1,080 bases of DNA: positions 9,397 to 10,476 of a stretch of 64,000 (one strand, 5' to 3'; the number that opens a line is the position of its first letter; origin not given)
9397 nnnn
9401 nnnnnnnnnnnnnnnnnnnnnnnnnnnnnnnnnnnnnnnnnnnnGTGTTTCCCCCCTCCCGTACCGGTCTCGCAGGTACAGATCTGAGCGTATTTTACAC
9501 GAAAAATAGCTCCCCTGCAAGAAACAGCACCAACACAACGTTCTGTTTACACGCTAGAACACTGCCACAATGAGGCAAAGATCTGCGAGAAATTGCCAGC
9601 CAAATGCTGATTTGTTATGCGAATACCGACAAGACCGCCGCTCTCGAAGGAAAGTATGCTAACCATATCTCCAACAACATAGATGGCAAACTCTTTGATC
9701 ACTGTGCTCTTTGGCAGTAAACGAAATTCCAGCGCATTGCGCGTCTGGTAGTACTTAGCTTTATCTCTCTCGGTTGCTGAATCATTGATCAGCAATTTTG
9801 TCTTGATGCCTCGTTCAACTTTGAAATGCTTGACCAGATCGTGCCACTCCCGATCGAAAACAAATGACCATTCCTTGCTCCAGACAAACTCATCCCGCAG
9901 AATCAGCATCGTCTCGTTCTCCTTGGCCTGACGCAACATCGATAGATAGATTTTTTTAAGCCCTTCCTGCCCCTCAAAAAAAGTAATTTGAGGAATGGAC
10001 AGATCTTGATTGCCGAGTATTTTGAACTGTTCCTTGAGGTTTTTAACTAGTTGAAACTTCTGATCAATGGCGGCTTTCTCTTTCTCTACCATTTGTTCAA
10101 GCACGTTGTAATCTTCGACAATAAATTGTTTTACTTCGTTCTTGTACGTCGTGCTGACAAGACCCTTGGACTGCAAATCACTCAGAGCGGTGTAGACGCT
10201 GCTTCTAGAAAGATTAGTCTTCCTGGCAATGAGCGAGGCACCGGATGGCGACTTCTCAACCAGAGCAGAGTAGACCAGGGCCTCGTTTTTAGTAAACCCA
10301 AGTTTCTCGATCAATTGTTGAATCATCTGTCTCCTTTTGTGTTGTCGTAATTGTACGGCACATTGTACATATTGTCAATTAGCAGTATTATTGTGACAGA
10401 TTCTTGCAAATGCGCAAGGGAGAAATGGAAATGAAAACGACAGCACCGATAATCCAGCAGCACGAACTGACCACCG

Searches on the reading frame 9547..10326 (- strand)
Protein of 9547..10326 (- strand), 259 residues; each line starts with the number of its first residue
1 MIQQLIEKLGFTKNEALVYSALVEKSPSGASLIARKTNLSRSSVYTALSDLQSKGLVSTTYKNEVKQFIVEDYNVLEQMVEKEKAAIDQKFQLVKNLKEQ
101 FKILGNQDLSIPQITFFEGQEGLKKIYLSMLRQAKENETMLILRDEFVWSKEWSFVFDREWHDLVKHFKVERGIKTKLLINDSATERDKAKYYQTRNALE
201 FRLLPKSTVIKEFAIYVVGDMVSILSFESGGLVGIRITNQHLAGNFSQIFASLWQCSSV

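Call 3: search_protein_families(library=pfam, proteins=[window:9547-10326:-], max_evalue=0.1)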
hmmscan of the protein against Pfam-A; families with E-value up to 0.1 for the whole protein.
window:9547-10326:- (259 aa): 17 families
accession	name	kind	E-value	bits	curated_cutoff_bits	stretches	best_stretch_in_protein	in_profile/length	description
PF01978.25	TrmB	-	1.6e-15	57.1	25.6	1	7-63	2-58/68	Sugar-specific transcriptional regulator TrmB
PF09339.16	HTH_IclR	-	0.00051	20.2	22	1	28-58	19-49/52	IclR helix-turn-helix domain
PF13730.12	HTH_36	-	0.00077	19.7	25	1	12-57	4-55/55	Helix-turn-helix domain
PF13545.12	HTH_Crp_2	-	0.0013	19.1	27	1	33-78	28-69/70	Crp-like helix-turn-helix domain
PF03551.20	PadR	-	0.0014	19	27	1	37-64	27-54/75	Transcriptional regulator PadR-like family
PF08221.17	HTH_9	-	0.0026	18.3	23.4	1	18-57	18-57/62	RNA polymerase III subunit RPC82 helix-turn-helix domain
PF15977.11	HTH_46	-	0.0038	17.6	29.3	1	32-58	28-54/68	Winged helix-turn-helix DNA binding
PF13412.12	HTH_24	-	0.0068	16.4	21.9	1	32-57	22-47/48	Winged helix-turn-helix DNA-binding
PF08279.18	HTH_11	-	0.0087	16.4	25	1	30-55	18-43/55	HTH domain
PF21984.2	DnaD_N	-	0.0094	16.6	27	1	31-82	39-89/101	DnaD N-terminal domain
PF12802.13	MarR_2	-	0.021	15.4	27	1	32-58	25-51/61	MarR family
PF20024.5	DUF6432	-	0.03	15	29.6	1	15-87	14-88/97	Family of unknown function (DUF6432)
PF03965.22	Penicillinase_R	-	0.031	15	22.6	0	12-64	2-58/115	Penicillinase repressor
PF21716.3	dnstrm_HI1420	-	0.037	14.3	27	1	28-50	44-66/90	Probable addiction module antidote protein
PF13551.12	HTH_29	-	0.051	14.1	28.1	0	33-58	18-43/64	Winged helix-turn helix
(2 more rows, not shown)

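Call 4: search_protein_families(library=ncbifam, proteins=[window:9547-10326:-], max_evalue=0.1)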
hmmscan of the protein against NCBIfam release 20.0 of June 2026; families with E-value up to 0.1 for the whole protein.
window:9547-10326:- (259 aa): 9 families
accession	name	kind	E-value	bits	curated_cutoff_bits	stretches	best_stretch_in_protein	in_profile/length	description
NF047390.1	TransRegTrmBL1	equivalog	1.1e-08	34.4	650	1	3-136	7-135/341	HTH-type sugar sensing transcriptional regulator TrmBL1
NF040851.1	tran_reg_TrmB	equivalog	2.6e-06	26.8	600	1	3-60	8-65/338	HTH-type sugar-sensing transcriptional regulator TrmB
NF053606.1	Sta1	subfamily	3.7e-05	23.8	80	1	10-64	17-71/100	Sta1 family transcriptional regulator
NF040939.2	trans_reg_lrs14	equivalog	0.001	19.1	90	1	10-64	18-73/103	Lrs14 family HTH-type transcriptional regulator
NF047392.1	TransRegTrmBHalo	equivalog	0.0021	17.1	500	1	2-79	9-86/349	HTH-type sugar sensing transcriptional regulator TrmB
NF041141.1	tran_reg_TrmBL2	equivalog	0.0024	17.5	530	1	1-204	6-207/264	HTH-type transcriptional regulator TrmBL2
NF053756.1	MreA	equivalog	0.0025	17.6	100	1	3-64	7-68/110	MreA family transcriptional regulator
TIGR01884.1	cas_HTH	subfamily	0.004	16.6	60.2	1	10-62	139-192/202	CRISPR-associated CARF protein Csa3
NF052518.1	TransRegLdrP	equivalog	0.074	13.1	300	0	33-77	145-185/195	transcriptional regulator LdrP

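Call 56: search_solved_structures(query=window:9547-10326:-, max_evalue=1)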
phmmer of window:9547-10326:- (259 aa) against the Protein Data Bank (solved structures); distinct sequences matched with E-value up to 1: 8.
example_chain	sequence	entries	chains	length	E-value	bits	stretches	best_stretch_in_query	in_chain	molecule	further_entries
5bqt_A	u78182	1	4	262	0.00025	24.3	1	3-207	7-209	Putative HTH-type transcriptional regulator TrmBL2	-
5box_A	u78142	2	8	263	0.00025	24.3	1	3-207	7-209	Putative HTH-type transcriptional regulator TrmBL2 | TrmBL2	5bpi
5bpd_A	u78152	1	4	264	0.00025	24.3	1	3-207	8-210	TrmBL2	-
3qph_A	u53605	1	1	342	0.002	21.3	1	4-92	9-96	TrmB, a global transcription regulator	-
1sfx_A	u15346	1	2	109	0.065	16.4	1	4-59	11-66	Conserved hypothetical protein AF2008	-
6gy8_A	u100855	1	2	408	0.26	14.4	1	44-103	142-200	XaxA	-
6gy6_A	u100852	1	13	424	0.27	14.3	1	44-103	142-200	XaxA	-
6s9a_A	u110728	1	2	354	0.69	13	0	87-125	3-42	Dynamin-1,Dynamin-1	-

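Call 77: search_protein_families(library=padloc, proteins=[window:9547-10326:-], max_evalue=0.01)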
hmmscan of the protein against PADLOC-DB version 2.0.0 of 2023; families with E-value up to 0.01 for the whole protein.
window:9547-10326:- (259 aa): 8 families
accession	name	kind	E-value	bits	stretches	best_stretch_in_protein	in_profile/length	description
PDLC01044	Csa3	-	0.00035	18.5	1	11-60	134-181/194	Type I-A associated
PDLC01438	Csa3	-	0.0005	18.2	1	14-103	149-219/305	"CAS-I,CAS-II,CAS-III,CAS-IV,CAS-V,CAS-VI; associated_signaling"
PDLC01268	CasR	-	0.00054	18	1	10-62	121-171/179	"CAS-I,CAS-II,CAS-III,CAS-IV,CAS-V,CAS-VI; associated_signaling"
PDLC01434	CasR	-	0.00056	17.8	1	2-62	117-176/191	"CAS-I,CAS-II,CAS-III,CAS-IV,CAS-V,CAS-VI; associated_signaling"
PDLC01852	CARF3--CARF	-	0.0011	16.9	1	14-67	144-197/208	-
PDLC01863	CARF3--CARF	-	0.0011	16.8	1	21-63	127-168/182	-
PDLC01850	CARF3--CARF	-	0.0023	15.9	1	5-64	139-196/209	-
PDLC01858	CARF3--CARF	-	0.0027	15.6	0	11-60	142-190/204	-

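Call 78: search_protein_families(library=phrogs, proteins=[window:9547-10326:-], max_evalue=0.01)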
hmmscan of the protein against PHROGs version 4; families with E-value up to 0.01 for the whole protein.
window:9547-10326:- (259 aa): 5 families
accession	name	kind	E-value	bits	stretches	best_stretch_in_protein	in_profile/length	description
phrog_270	-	DNA, RNA and nucleotide metabolism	1.1e-05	26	1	8-85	42-125/383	replication initiation protein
phrog_186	-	DNA, RNA and nucleotide metabolism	9e-05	23.3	1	29-97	64-134/308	DnaD-like helicase loader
phrog_678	-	DNA, RNA and nucleotide metabolism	0.00093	19.8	1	30-64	88-122/346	replication initiation O-like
phrog_2403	-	unknown function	0.0014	19.8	1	37-105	21-84/117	-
phrog_1123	-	unknown function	0.0054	17.6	0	11-60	29-79/112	-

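Call 90: find_homologous_proteins(query=window:9550-10326:-, max_evalue=1e-10)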
Query window:9550-10326:- (259 aa): 161 proteins with E <= 1e-10 among 673 candidates; the best 120 are listed.
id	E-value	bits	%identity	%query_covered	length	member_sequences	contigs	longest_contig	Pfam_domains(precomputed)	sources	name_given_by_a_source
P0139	3.0e-162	556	100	100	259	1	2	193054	PF01978.26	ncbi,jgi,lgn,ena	ncbi:MAG: helix-turn-helix domain-containing protein [Patescibacteria group bacterium]|jgi:sugar-spe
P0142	3.6e-106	372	66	100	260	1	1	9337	PF01978.26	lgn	-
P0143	5.1e-95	336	59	98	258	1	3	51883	PF01978.26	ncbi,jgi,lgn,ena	-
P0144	8.6e-93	329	59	98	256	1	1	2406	PF01978.26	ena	-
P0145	3.7e-92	326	56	100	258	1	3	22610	PF13730.13,PF01978.26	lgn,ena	-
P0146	5.2e-92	326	57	99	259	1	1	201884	PF01978.26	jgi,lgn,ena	-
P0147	1.6e-91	324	58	98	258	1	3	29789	PF01978.26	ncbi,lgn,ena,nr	ncbi:hypothetical protein ISS03_02465 [Patescibacteria group bacterium]|nr:hypothetical protein [Pat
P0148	9.4e-91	322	55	99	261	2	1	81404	PF13730.13,PF01978.26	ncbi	-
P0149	1.5e-90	321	56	99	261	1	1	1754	PF13730.13,PF01978.26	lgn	-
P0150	3.1e-89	317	56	99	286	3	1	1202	PF13730.13,PF01978.26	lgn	-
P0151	5.9e-89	316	55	99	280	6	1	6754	PF13730.13,PF01978.26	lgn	-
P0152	8.6e-89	315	57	98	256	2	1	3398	PF13730.13,PF01978.26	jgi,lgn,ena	-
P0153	1.9e-88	314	55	99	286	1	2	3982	PF13730.13,PF01978.26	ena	-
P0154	6.8e-88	313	54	99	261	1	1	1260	PF13730.13,PF01978.26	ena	-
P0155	1.1e-87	312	54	99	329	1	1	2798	PF13730.13,PF01978.26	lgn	-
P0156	1.6e-87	311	57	100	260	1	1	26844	PF01978.26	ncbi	ncbi:MAG: helix-turn-helix domain-containing protein [bacterium]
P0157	2.1e-87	311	56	98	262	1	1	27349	PF13730.13,PF01978.26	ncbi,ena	-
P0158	3.7e-87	310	54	99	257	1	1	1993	PF01978.26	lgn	-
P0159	4.1e-87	310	54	98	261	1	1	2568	PF13730.13,PF01978.26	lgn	-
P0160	4.4e-87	310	54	99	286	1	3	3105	PF13730.13,PF01978.26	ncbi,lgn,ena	-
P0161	5.1e-87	310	56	98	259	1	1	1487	PF01978.26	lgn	-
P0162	7.5e-87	309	53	99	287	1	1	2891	PF13730.13,PF01978.26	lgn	-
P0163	3.1e-86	307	53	100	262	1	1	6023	PF01978.26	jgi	jgi:sugar-specific transcriptional regulator TrmB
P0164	4.6e-86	307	54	99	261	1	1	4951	PF13730.13,PF01978.26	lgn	-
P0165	4.6e-86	307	53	97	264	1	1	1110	PF13730.13,PF01978.26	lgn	-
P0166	5.0e-86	306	54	100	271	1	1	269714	PF13730.13,PF01978.26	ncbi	-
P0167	6.9e-86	306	55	97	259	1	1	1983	PF01978.26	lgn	-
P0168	8.8e-86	306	55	97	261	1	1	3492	PF13730.13,PF01978.26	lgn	-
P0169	1.2e-85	305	55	98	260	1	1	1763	PF01978.26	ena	-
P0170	1.7e-85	305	55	98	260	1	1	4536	PF13730.13,PF01978.26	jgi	-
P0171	2.6e-85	304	54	99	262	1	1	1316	PF13730.13,PF01978.26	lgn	-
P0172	3.4e-85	304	53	98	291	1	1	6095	PF01978.26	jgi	jgi:sugar-specific transcriptional regulator TrmB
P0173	6.7e-85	303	51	100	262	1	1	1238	PF01978.26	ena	-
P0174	7.8e-85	303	54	99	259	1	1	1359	PF01978.26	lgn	-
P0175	1.2e-84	302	54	98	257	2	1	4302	PF01978.26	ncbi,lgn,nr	ncbi:MAG: hypothetical protein KBB86_03340 [Candidatus Pacebacteria bacterium]|nr:hypothetical prote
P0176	1.3e-84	302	52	100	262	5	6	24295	PF13730.13,PF01978.26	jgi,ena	-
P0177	1.3e-84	302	53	100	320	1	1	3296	PF01978.26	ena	-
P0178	1.3e-84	302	54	98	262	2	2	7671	PF13730.13,PF01978.26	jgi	jgi:sugar-specific transcriptional regulator TrmB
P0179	1.7e-84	301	53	98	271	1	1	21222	PF01978.26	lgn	-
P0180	2.3e-84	301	51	100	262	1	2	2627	PF13730.13,PF01978.26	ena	-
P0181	3.5e-84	300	55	96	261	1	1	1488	PF13730.13,PF01978.26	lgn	-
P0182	4.4e-84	300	53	99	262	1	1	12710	PF01978.26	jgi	jgi:predicted DNA-binding transcriptional regulator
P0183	8.2e-84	299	53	99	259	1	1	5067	PF01978.26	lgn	-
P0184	8.5e-84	299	55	98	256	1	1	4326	PF01978.26,PF03965.23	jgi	jgi:sugar-specific transcriptional regulator TrmB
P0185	2.3e-83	298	52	100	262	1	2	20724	PF01978.26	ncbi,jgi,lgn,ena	-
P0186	3.0e-83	297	54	96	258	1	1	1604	PF01978.26,PF12802.14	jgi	jgi:sugar-specific transcriptional regulator TrmB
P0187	3.9e-83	297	52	99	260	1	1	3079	PF08279.19,PF01978.26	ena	-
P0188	4.0e-83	297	55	95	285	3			PF13730.13,PF01978.26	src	-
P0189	6.8e-83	296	54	98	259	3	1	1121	PF01978.26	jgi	-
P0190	8.2e-83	296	52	97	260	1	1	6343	PF01978.26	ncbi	-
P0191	1.9e-82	295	53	99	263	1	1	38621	PF01978.26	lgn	-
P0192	2.2e-82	294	53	99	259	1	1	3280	PF01978.26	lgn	-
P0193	2.4e-82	294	52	97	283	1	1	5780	PF13730.13,PF01978.26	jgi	jgi:sugar-specific transcriptional regulator TrmB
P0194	3.4e-82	294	52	98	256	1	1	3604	PF01978.26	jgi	-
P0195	4.3e-82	294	54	98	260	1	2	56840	PF01978.26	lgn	-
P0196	5.3e-82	293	52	98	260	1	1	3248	PF01978.26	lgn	-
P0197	6.8e-82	293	51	98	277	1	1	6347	PF01978.26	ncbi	-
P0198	1.2e-81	292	51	99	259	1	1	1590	PF01978.26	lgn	-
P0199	1.2e-81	292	52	98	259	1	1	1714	PF13730.13,PF01978.26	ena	-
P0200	1.3e-81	292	52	99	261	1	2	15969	PF01978.26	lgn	-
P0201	1.6e-81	292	51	99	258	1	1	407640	PF01978.26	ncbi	-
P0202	8.0e-81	289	52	98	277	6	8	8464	PF13730.13,PF01978.26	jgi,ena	-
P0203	8.2e-81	289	51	100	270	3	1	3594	PF01978.26,PF08221.18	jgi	-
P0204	1.3e-80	289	52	99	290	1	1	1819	PF01978.26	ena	-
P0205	7.1e-80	286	52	98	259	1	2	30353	PF13730.13,PF01978.26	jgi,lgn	jgi:sugar-specific transcriptional regulator TrmB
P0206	1.3e-79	285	52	98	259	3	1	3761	PF01978.26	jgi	-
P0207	1.8e-79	285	51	98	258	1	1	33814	PF01978.26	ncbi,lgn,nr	ncbi:hypothetical protein HGA34_05750 [Candidatus Falkowbacteria bacterium]|nr:hypothetical protein 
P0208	2.1e-79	285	49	98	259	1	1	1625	PF13730.13,PF01978.26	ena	-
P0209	2.3e-79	285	52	99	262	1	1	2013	PF01978.26,PF08221.18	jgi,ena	-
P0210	4.9e-79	284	50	100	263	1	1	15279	PF01978.26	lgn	-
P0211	5.0e-79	284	51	97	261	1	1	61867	PF01978.26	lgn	-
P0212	5.7e-79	283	52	98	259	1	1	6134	PF13730.13,PF01978.26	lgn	-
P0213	6.1e-79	283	51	99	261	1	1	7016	PF01978.26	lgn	-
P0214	6.8e-79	283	52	97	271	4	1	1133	PF01978.26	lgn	-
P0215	9.0e-79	283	50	98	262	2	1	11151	PF13730.13,PF01978.26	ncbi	-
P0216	1.3e-78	282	51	98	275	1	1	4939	PF13730.13,PF01978.26,PF08221.18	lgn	-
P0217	2.1e-78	281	51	96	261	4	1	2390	PF13730.13,PF01978.26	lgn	-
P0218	2.2e-78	281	49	96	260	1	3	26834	PF01978.26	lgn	-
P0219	2.5e-78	281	52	97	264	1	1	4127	PF01978.26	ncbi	-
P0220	2.7e-78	281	50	98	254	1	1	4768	PF01978.26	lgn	-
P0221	3.3e-78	281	51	98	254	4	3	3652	PF01978.26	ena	-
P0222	3.9e-78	281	51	98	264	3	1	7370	PF01978.26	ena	-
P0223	5.0e-78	280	52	96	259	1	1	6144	PF01978.26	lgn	-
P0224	7.8e-78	280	52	97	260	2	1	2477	PF13730.13,PF01978.26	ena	-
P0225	9.2e-78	279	51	98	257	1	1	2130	PF01978.26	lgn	-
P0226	1.1e-77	279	51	98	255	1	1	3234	PF01978.26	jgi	-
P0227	1.7e-77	279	50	99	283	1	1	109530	PF13730.13,PF01978.26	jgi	jgi:sugar-specific transcriptional regulator TrmB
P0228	1.9e-77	278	50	99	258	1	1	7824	PF13730.13,PF01978.26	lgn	-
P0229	2.7e-77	278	52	99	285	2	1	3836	PF13730.13,PF01978.26,PF03965.23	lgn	-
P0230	4.6e-77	277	51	97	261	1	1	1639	PF01978.26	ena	-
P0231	5.3e-77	277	50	97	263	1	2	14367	PF13730.13,PF01978.26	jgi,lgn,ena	-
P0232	5.5e-77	277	50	99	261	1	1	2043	PF13730.13,PF01978.26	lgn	-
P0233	6.1e-77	277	50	97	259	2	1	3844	PF13730.13,PF01978.26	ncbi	-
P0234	1.8e-76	275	50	99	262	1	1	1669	PF01978.26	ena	-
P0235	1.9e-76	275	50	99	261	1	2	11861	PF01978.26,PF08221.18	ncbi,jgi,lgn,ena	-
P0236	2.0e-76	275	48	99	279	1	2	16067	PF01978.26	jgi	jgi:DNA-binding MarR family transcriptional regulator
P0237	4.2e-76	274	53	94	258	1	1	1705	PF01978.26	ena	-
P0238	5.1e-76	274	48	99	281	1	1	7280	PF01978.26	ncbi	-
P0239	5.4e-76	274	50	97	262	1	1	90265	PF01978.26,PF08221.18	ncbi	-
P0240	6.0e-76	273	53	98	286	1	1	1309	PF01978.26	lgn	-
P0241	1.1e-75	273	48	98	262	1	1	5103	PF01978.26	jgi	jgi:sugar-specific transcriptional regulator TrmB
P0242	1.2e-75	272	52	98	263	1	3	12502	PF01978.26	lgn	-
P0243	1.3e-75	272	48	97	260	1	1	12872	PF13730.13,PF01978.26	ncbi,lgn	ncbi:MAG: helix-turn-helix domain-containing protein [Patescibacteria group bacterium]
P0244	1.3e-75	272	51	97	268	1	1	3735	PF01978.26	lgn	-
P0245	1.5e-75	272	50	99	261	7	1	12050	PF01978.26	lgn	-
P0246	1.6e-75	272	48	99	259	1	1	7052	PF01978.26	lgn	-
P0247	1.9e-75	272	48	99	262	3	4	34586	PF01978.26,PF09339.17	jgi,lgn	jgi:sugar-specific transcriptional regulator TrmB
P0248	4.4e-75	271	50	98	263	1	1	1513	PF13730.13,PF01978.26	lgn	-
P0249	5.2e-75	270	52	99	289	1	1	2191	PF01978.26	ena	-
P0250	6.6e-75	270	50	98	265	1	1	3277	PF08279.19,PF13730.13,PF01978.26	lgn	-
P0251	8.9e-75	270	52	97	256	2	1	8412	PF01978.26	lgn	-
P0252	1.0e-74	269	48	99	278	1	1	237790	PF01978.26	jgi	jgi:predicted transcriptional regulator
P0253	2.0e-74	268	49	98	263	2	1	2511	PF01978.26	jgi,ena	-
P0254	4.6e-74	267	46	99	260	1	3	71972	PF01047.29,PF08279.19,PF01978.26,PF09339.17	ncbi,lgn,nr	ncbi:MarR family transcriptional regulator [Candidatus Uhrbacteria bacterium]|nr:MarR family transcr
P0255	1.2e-73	266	49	99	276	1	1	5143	PF01978.26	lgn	-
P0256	2.4e-73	265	51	97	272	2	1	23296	PF01978.26,PF08221.18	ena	-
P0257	2.9e-73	265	47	98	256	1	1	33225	PF01978.26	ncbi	-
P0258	3.3e-73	265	47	97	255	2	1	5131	PF01978.26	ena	-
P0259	3.4e-73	264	48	98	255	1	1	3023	PF13730.13,PF01978.26,PF03965.23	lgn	-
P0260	3.8e-73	264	47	99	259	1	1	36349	PF01978.26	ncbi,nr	ncbi:BlaI/MecI/CopY family transcriptional regulator [Candidatus Uhrbacteria bacterium]|nr:BlaI/MecI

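Call 91: find_encoding_contigs(protein=P0166, flank=5000, max_places=1)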
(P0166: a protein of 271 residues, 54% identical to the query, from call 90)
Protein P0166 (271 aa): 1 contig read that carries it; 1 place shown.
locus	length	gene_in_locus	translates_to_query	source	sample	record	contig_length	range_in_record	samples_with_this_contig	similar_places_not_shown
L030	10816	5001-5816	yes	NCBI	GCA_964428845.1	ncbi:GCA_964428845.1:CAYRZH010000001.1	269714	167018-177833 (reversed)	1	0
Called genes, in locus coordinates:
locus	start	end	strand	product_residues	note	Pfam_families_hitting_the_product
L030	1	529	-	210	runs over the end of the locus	PF13304:AAA_21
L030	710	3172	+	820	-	-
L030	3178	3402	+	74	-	-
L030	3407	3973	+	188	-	PF01510:Amidase_2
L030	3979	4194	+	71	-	-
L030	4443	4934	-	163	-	-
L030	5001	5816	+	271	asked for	PF01978:TrmB, PF13730:HTH_36 (weak)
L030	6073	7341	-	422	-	PF02353:CMAS, PF07021:MetW (weak), PF13489:Methyltransf_23, PF13847:Methyltransf_31, PF08241:Methyltransf_11, PF08242:Methyltransf_12, PF13649:Methyltransf_25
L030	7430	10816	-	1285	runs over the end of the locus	PF18076:FGAR-AT_N, PF18072:FGAR-AT_linker, PF02769:AIRS_C, PF22689:FGAR-AT_PurM_N-like, PF02769:AIRS_C, PF13507:GATase_5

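Call 92: find_encoding_contigs(protein=P0252, flank=5000, max_places=1)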
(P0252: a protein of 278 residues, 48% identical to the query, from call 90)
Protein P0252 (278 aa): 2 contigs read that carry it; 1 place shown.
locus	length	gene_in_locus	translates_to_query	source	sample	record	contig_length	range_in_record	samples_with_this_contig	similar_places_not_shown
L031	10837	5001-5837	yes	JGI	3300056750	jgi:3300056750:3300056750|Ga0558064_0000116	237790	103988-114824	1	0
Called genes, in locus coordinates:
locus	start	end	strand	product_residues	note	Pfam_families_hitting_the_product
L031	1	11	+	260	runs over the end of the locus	PF03372:Exo_endo_phos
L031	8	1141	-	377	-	PF00089:Trypsin, PF13365:Trypsin_2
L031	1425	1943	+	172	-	PF01844:HNH, PF13391:HNH_2 (weak)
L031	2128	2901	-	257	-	PF01978:TrmB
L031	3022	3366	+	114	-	-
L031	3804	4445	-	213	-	-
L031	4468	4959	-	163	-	-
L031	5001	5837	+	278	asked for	PF01978:TrmB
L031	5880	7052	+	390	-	PF05496:RuvB_N, PF01078:Mg_chelatase (faint), PF00004:AAA, PF07724:AAA_2 (faint), PF07728:AAA_5, PF16193:AAA_assoc_2, PF12002:MgsA_C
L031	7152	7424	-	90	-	PF00216:Bac_DNA_binding, PF18291:HU-HIG (weak)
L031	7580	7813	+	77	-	-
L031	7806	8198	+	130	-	PF01850:PIN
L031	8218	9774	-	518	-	PF12072:RNase_Y_N, PF00013:KH_1, PF01966:HD, PF08668:HDOD (faint)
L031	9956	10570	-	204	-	PF00574:CLP_protease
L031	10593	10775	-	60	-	-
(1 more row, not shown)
